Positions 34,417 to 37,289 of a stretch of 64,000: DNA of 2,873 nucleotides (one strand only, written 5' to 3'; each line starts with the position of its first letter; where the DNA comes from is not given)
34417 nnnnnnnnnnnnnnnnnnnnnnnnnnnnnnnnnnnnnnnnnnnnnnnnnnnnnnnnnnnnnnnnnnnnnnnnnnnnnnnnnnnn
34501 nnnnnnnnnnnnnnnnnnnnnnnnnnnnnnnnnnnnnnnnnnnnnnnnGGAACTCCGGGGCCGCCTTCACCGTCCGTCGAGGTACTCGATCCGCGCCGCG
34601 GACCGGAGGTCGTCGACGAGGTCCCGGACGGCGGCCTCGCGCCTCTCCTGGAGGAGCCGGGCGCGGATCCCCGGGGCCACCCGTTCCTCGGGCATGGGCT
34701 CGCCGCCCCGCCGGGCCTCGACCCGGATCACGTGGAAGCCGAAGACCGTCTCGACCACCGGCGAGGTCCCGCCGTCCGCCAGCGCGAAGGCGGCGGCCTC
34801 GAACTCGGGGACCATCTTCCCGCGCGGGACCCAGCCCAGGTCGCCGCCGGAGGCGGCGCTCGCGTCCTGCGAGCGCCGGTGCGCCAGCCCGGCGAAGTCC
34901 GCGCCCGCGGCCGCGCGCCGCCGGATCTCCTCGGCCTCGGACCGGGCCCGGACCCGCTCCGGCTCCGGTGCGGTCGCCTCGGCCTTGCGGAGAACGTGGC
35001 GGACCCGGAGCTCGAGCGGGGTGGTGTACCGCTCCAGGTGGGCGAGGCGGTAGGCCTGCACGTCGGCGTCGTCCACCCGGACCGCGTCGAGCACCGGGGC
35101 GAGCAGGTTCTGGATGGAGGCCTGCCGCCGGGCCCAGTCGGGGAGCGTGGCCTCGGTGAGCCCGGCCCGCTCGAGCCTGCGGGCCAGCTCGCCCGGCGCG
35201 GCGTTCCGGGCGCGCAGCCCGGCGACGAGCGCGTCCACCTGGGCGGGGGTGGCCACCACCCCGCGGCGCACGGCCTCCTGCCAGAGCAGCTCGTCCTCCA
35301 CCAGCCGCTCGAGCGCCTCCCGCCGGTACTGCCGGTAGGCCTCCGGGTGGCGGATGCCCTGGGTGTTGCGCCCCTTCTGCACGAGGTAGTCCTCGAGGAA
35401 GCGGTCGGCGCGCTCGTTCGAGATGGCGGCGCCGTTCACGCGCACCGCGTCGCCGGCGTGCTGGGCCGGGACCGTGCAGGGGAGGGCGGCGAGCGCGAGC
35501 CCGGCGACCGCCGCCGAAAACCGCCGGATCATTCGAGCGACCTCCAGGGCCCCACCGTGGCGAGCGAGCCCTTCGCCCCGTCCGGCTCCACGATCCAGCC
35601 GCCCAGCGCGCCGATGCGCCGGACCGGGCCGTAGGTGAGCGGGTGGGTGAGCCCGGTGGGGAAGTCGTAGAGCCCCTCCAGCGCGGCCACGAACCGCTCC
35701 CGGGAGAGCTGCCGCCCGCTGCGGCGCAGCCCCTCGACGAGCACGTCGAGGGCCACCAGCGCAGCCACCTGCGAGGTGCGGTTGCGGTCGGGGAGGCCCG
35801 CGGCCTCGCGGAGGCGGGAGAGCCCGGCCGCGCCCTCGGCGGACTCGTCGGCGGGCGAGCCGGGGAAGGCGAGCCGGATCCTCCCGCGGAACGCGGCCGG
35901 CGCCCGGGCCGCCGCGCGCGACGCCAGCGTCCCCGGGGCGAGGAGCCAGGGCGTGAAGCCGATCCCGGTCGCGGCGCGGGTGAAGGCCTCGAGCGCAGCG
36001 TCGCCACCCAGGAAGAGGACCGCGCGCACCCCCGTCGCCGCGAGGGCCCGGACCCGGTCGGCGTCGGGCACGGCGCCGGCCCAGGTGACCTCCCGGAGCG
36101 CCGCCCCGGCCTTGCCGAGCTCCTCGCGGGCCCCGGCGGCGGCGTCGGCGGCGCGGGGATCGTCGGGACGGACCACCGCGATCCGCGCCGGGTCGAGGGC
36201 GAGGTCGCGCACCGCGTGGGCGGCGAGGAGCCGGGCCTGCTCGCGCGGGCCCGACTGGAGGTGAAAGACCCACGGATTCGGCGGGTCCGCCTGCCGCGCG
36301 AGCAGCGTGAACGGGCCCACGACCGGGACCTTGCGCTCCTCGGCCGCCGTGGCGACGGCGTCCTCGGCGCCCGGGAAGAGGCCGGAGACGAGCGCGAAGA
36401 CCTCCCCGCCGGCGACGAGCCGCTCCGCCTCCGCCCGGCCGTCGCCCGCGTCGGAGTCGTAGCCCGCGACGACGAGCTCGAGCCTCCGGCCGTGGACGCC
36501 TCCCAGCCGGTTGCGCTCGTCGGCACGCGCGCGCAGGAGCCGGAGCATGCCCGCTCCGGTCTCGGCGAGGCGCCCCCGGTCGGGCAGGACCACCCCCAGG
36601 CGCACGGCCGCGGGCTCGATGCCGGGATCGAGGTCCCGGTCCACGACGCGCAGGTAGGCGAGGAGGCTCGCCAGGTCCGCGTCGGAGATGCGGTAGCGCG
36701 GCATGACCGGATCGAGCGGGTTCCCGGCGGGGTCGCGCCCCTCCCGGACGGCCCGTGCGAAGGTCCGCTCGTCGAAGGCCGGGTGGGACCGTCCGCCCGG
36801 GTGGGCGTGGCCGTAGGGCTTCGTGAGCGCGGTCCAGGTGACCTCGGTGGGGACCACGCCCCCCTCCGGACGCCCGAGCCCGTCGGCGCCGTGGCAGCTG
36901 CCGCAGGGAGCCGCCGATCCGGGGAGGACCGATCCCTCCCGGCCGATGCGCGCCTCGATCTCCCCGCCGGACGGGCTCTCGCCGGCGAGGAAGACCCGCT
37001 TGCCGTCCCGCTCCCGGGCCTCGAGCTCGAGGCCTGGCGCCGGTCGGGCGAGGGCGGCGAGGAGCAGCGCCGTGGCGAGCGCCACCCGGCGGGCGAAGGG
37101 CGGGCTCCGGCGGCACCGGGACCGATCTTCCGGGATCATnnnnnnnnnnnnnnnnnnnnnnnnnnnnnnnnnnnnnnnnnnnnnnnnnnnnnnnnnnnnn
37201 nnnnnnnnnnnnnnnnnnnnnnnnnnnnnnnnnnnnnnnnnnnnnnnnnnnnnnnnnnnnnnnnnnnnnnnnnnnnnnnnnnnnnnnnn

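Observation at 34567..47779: Seven-gene, fully exported, translationally coupled operon built around a 2,199-aa multicopper-oxidase-like protein: candidate undescribed periplasmic metal/electron-oxidising system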

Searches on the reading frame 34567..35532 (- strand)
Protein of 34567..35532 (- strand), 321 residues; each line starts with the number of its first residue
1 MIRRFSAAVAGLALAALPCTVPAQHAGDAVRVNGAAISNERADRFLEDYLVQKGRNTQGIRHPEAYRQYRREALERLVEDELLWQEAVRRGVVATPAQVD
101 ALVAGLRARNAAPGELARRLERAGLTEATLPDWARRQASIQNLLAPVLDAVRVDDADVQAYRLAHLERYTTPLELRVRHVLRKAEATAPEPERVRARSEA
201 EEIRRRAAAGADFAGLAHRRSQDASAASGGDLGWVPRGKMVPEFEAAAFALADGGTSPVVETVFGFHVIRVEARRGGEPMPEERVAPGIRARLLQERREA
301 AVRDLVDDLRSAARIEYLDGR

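Call 6: search_protein_families(library=pfam, proteins=[window:34567-35532:-], max_evalue=0.01)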
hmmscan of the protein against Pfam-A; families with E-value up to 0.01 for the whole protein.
window:34567-35532:- (321 aa): 6 families
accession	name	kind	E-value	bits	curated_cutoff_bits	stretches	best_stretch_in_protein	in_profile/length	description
PF00639.27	Rotamase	-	2.5e-23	83.3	21.7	1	179-272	1-96/97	PPIC-type PPIASE domain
PF13616.12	Rotamase_3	-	1.3e-22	81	22.5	1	171-274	12-115/116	PPIC-type PPIASE domain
PF13145.12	Rotamase_2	-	7.3e-13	49.8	27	1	153-286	1-120/121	PPIC-type PPIASE domain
PF13624.11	SurA_N_3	-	3.9e-08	33.7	27.2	1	26-143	38-161/162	SurA-like N-terminal domain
PF13623.11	SurA_N_2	-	0.00014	22.2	28.5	1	24-105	38-121/145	SurA-like N-terminal domain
PF09312.16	SurA_N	-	0.0004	21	30.8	1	51-136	25-110/118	SurA N-terminal domain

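Call 7: search_protein_families(library=ncbifam, proteins=[window:34567-35532:-], max_evalue=0.01)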
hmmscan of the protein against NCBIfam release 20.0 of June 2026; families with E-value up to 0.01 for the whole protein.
window:34567-35532:- (321 aa): 9 families
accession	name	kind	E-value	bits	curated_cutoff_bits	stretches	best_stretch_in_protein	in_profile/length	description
TIGR02933.1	nifM_nitrog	equivalog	8.1e-31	107.8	168.2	1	45-304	2-250/256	nitrogen fixation protein NifM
NF000809.0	PRK00059.1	equivalog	1.8e-30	106.5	303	1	65-317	81-330/336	peptidylprolyl isomerase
NF002827.0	PRK03002.1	equivalog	3e-17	62.6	343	1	195-299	145-248/285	peptidylprolyl isomerase PrsA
NF008038.0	PRK10770.1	equivalog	4e-16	58.8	394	1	10-278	9-277/431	peptidylprolyl isomerase SurA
NF002824.0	PRK02998.1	subfamily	1.3e-14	54.2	360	1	196-301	144-248/283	peptidylprolyl isomerase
NF008054.0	PRK10788.1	equivalog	8.6e-14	51.1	493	1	148-297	244-381/626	peptidylprolyl isomerase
NF002846.0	PRK03095.1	equivalog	5e-12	45.9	361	1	195-297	141-243/287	peptidylprolyl isomerase PrsA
NF011969.0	PRK15441.1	equivalog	6.4e-09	36.1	127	1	200-274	18-92/93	peptidylprolyl isomerase PpiC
NF003356.0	PRK04405.1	subfamily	0.00038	19.6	339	1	195-271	153-233/299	peptidylprolyl isomerase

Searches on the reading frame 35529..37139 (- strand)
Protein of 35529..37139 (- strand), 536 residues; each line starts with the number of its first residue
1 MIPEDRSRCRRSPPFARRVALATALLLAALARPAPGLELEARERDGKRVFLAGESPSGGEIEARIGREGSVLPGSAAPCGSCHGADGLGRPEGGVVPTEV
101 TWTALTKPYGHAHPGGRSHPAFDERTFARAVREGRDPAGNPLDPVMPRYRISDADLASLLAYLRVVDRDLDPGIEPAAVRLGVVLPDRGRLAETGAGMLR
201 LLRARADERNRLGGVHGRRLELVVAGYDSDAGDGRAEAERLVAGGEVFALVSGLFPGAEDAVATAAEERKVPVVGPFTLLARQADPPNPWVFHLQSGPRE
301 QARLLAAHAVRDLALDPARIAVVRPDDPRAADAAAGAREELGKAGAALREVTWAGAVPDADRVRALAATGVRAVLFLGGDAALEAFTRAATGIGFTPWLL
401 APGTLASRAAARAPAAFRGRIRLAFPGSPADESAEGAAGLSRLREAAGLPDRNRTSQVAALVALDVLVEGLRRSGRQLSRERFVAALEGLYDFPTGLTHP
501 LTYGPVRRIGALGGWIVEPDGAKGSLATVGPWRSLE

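Call 6: search_protein_families(library=pfam, proteins=[window:35529-37139:-], max_evalue=0.01)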
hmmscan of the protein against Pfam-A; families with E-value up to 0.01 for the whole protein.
window:35529-37139:- (536 aa): 4 families
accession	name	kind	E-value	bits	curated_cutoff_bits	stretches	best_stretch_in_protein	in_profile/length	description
PF13458.12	Peripla_BP_6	-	7e-38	131.6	31.7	1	179-501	2-320/343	Periplasmic binding protein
PF00034.26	Cytochrom_C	-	8.1e-06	27.5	21.3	1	78-164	11-87/90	Cytochrome c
PF13433.12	Peripla_BP_5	-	0.0005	19.7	27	1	180-251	2-73/363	Periplasmic binding protein domain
PF13442.11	Cytochrome_CBB3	-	0.0014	19.4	27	1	78-163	13-68/68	Cytochrome C oxidase, cbb3-type, subunit III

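Call 7: search_protein_families(library=ncbifam, proteins=[window:35529-37139:-], max_evalue=0.01)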
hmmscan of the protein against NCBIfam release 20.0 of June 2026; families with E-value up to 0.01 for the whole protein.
window:35529-37139:- (536 aa): 1 family
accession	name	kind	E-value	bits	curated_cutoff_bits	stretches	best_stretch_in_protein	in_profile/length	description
TIGR03669.1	urea_ABC_arch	equivalog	0.0027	16.8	494.8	1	180-262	2-84/375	urea ABC transporter substrate-binding protein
